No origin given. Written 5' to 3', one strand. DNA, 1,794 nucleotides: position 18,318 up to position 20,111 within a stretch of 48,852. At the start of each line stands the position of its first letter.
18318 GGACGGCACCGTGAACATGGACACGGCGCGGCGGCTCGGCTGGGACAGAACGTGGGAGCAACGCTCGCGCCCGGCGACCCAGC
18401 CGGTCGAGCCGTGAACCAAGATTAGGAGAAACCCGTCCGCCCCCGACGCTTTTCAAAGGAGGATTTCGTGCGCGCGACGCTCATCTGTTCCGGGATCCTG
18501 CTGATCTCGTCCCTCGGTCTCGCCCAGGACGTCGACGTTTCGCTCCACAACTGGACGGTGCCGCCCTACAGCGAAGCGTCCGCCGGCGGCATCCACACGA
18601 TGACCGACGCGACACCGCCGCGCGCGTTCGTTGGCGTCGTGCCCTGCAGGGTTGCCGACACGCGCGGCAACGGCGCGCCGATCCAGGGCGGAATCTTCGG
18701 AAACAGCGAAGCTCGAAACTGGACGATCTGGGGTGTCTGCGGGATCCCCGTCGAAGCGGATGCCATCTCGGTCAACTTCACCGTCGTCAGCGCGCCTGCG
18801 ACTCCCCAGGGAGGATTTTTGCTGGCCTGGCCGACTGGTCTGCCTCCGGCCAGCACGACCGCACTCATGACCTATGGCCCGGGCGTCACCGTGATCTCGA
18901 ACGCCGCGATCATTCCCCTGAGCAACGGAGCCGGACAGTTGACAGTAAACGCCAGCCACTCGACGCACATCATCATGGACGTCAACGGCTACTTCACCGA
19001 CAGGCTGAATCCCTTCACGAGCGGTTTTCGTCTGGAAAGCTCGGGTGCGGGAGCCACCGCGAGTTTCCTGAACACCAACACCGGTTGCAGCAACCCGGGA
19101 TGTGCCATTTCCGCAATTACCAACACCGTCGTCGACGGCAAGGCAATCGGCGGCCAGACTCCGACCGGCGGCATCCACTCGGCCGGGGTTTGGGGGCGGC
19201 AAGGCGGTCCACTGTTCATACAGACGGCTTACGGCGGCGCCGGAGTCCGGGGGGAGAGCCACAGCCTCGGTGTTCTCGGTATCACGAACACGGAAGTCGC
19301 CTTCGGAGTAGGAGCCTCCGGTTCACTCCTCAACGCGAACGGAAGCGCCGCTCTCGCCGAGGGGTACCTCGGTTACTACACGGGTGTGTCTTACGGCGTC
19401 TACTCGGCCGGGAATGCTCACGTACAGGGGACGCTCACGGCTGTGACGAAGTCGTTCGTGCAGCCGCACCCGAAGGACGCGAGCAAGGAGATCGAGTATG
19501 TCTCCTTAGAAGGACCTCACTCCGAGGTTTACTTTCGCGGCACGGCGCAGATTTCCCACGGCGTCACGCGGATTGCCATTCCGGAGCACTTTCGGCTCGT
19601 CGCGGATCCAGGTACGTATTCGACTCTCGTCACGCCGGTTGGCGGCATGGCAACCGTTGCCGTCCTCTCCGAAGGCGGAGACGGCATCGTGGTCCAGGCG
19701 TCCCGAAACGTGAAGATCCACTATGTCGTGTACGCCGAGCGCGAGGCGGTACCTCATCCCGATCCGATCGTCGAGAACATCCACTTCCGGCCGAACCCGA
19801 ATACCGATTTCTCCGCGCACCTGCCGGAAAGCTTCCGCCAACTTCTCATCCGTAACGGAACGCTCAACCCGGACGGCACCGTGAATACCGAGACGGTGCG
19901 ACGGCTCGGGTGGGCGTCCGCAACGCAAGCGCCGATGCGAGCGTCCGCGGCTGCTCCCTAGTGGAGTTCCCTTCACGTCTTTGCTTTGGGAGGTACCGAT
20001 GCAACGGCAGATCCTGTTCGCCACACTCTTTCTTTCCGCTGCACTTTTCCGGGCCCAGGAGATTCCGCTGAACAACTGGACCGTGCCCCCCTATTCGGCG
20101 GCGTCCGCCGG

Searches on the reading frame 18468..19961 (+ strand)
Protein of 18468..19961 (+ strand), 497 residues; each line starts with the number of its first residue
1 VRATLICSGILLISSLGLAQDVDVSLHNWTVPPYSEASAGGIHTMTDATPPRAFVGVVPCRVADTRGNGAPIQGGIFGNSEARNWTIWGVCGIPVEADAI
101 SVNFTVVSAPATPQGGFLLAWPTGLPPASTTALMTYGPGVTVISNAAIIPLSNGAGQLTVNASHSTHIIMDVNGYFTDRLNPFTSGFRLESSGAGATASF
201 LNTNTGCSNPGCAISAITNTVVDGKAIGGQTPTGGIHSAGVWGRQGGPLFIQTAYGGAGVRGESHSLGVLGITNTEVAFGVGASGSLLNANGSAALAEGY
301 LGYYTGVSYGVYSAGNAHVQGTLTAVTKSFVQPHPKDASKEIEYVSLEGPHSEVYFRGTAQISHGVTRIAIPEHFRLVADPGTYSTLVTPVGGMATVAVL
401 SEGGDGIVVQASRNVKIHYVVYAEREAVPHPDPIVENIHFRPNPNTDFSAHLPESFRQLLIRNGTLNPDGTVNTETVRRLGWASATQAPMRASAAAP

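Call 6: search_protein_families(library=pfam, proteins=[window:18468-19961:+], max_evalue=1)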
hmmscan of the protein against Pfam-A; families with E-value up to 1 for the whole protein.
window:18468-19961:+ (497 aa): 0 families

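Call 39: search_protein_families(library=phrogs, proteins=[window:18468-19961:+], max_evalue=0.1)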
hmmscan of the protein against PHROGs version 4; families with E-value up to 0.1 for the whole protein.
window:18468-19961:+ (497 aa): 2 families
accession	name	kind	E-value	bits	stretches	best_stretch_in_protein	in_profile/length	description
phrog_17490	-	unknown function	2.1e-10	41.5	1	316-426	119-231/266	-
phrog_28536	-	unknown function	9.2e-10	39.2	1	316-428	83-198/224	-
